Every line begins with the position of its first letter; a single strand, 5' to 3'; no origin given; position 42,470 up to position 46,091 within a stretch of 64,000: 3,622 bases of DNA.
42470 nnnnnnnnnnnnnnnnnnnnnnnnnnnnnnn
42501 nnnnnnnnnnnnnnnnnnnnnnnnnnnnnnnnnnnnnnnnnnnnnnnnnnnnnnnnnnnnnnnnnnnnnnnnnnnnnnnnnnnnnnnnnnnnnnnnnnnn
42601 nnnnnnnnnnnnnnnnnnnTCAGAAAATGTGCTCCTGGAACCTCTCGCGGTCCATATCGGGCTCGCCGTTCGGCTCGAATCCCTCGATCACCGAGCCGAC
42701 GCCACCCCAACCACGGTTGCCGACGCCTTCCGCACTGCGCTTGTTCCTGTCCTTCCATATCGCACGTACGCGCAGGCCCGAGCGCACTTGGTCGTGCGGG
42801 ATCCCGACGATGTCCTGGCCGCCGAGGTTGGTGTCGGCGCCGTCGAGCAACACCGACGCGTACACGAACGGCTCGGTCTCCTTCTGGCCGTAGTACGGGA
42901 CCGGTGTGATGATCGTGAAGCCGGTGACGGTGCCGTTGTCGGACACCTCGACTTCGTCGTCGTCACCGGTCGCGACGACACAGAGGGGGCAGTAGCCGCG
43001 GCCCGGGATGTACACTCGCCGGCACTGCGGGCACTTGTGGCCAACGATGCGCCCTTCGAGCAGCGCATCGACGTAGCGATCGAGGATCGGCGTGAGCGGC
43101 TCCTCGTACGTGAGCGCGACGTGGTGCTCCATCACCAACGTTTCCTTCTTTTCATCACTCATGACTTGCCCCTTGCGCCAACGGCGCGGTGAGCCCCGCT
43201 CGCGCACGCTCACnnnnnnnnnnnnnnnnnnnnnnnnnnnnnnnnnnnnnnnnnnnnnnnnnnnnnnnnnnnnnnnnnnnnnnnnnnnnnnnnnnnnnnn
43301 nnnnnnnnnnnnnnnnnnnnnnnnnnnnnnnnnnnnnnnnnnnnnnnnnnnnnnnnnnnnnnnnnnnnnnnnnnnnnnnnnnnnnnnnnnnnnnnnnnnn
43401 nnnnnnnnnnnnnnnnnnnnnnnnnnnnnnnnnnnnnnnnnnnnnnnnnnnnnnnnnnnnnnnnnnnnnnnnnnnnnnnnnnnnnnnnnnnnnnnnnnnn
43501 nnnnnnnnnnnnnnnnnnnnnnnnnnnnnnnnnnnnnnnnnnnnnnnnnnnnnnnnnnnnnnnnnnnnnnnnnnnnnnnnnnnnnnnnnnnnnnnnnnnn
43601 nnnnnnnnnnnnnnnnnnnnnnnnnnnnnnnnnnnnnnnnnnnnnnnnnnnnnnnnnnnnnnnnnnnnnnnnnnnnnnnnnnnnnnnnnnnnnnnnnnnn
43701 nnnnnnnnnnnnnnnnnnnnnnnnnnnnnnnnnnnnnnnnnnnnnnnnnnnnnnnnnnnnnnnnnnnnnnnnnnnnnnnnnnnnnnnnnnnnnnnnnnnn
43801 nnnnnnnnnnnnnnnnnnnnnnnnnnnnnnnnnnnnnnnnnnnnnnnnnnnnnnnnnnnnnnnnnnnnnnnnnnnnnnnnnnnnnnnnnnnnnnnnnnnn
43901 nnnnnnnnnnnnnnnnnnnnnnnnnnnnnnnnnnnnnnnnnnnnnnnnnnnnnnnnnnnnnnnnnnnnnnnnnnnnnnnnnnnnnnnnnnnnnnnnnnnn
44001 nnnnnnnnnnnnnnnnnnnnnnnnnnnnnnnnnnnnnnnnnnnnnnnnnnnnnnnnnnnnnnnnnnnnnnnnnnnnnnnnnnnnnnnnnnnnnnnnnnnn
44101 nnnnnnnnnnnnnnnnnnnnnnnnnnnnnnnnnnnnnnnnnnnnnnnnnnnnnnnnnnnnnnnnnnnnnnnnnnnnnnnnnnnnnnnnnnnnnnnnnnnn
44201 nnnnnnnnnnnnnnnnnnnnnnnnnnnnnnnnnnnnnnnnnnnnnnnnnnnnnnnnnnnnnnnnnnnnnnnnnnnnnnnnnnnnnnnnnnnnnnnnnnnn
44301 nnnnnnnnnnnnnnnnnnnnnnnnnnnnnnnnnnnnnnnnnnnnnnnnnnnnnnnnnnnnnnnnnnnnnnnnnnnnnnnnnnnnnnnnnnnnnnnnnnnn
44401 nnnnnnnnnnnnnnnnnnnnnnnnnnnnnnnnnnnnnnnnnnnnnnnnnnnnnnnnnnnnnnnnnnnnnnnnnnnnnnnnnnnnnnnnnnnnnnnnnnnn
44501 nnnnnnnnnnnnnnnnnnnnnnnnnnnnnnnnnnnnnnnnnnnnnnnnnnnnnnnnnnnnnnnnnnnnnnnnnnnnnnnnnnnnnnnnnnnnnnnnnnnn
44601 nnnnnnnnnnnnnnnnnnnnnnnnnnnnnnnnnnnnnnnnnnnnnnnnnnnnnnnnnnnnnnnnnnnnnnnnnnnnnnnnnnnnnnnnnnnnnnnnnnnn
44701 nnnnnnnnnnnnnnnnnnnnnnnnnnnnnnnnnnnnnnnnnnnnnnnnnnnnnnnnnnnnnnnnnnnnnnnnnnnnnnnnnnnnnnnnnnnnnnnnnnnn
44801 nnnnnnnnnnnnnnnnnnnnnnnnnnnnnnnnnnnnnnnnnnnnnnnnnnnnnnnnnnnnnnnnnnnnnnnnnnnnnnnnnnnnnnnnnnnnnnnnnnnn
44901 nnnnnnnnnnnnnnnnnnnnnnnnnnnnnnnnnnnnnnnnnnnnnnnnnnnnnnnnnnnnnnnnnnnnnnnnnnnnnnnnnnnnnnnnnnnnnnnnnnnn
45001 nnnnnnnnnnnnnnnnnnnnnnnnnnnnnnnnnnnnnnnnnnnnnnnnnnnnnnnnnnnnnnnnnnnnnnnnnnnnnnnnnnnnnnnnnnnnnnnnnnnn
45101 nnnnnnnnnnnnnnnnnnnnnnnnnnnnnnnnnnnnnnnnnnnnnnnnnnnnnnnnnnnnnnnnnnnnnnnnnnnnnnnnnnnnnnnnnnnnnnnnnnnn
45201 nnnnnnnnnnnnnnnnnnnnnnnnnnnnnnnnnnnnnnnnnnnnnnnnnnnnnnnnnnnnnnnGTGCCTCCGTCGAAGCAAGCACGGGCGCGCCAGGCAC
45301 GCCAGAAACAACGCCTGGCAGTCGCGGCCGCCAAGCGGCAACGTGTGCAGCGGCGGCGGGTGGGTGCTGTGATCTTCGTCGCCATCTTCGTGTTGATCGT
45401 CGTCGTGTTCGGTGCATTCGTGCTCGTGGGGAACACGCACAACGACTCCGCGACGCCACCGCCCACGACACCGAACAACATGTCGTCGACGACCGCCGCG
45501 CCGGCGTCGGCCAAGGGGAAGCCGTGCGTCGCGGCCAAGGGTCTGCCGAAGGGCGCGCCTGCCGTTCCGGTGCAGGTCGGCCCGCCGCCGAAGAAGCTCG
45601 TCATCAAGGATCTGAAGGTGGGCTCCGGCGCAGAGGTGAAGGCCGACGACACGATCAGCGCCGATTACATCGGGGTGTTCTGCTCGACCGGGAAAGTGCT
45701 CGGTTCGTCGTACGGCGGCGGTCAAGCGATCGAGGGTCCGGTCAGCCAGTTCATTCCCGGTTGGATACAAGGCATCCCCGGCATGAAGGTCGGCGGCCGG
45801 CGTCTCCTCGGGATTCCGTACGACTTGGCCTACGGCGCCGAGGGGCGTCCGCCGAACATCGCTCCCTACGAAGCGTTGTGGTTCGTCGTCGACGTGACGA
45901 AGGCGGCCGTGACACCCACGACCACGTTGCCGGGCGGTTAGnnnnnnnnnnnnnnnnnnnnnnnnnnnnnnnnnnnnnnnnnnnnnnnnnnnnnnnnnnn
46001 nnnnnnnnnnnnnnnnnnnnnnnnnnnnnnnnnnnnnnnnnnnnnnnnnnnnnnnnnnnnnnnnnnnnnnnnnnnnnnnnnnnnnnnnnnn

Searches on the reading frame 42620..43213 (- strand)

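Call 63: search_protein_families(library=pfam, proteins=[window:42620-43213:-])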
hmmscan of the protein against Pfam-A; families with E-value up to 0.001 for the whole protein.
window:42620-43213:- (197 aa): 2 families
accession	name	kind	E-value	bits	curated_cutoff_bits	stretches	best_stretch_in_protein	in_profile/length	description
PF01796.24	OB_ChsH2_C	-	3e-10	40.3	27.1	1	87-153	1-64/65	ChsH2, C-terminal OB-fold domain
PF12172.15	zf-ChsH2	-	2.6e-05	24.4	23.2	1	49-78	2-31/37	ChsH2, rubredoxin-like zinc ribbon domain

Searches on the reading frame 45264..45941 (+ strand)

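Call 63: search_protein_families(library=pfam, proteins=[window:45264-45941:+])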
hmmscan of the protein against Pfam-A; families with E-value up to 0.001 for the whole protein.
window:45264-45941:+ (225 aa): 1 family
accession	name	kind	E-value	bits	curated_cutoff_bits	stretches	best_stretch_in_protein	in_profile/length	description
PF00254.34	FKBP_C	-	3.7e-18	66.1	21.1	1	124-211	3-93/94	FKBP-type peptidyl-prolyl cis-trans isomerase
